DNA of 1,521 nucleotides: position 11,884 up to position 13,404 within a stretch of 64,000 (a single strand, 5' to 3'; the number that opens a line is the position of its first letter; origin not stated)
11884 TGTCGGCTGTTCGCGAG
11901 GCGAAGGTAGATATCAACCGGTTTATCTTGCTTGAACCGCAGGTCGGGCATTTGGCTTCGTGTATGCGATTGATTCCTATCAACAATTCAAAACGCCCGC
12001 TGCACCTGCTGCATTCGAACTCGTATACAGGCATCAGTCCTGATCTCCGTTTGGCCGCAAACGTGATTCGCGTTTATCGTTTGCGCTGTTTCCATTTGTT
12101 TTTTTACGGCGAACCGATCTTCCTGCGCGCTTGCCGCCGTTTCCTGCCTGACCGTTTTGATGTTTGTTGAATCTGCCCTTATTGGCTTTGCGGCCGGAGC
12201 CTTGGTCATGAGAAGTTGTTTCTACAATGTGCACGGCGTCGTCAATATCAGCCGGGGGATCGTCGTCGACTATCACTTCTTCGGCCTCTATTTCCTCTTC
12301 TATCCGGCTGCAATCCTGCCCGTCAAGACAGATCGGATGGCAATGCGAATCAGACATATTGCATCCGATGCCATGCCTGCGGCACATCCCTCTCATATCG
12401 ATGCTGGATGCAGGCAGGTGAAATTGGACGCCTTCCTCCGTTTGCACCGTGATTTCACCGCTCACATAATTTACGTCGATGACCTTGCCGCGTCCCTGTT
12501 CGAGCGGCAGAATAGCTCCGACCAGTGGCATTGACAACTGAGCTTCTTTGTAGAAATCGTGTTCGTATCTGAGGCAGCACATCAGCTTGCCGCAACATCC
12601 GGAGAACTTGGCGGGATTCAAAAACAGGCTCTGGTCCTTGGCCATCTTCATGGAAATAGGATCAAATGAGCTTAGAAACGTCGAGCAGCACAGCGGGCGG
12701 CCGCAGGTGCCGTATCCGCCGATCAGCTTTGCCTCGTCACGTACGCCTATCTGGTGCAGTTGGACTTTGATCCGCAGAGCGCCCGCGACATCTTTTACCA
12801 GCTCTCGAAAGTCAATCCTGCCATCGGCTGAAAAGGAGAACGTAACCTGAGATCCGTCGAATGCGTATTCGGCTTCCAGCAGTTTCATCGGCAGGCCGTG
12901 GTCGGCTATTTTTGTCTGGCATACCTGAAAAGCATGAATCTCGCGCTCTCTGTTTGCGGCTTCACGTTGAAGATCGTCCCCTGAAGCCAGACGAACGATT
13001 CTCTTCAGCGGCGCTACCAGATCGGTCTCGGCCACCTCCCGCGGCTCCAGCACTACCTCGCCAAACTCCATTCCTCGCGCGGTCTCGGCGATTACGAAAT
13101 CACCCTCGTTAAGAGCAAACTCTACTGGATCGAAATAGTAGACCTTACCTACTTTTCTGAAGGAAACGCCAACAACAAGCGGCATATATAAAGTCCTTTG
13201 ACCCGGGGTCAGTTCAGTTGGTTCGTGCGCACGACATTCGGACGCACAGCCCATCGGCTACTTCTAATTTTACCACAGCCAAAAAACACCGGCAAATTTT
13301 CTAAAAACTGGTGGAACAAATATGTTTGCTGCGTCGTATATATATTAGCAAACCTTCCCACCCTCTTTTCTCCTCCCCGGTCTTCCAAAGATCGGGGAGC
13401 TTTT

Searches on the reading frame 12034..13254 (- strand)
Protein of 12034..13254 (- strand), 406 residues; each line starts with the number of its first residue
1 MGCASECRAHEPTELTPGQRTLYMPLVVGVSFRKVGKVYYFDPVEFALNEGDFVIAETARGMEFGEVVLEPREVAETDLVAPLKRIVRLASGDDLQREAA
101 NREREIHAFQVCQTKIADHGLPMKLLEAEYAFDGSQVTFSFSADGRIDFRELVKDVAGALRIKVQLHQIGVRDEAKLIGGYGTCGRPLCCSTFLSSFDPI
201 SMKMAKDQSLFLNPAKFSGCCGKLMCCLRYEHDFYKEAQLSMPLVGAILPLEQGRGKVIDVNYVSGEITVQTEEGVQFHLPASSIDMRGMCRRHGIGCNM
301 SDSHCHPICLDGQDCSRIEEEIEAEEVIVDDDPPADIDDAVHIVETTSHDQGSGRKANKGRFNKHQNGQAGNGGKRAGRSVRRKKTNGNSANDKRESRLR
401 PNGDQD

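Call 17: search_protein_families(library=ncbifam, proteins=[window:12034-13254:-])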
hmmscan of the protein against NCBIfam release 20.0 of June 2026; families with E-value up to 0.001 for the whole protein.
window:12034-13254:- (406 aa): 1 family
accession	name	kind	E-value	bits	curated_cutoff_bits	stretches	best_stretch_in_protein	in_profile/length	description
NF041131.1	RicT_YaaT_fam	subfamily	3.9e-83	278.2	70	1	52-263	1-212/213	regulatory iron-sulfur-containing complex subunit RicT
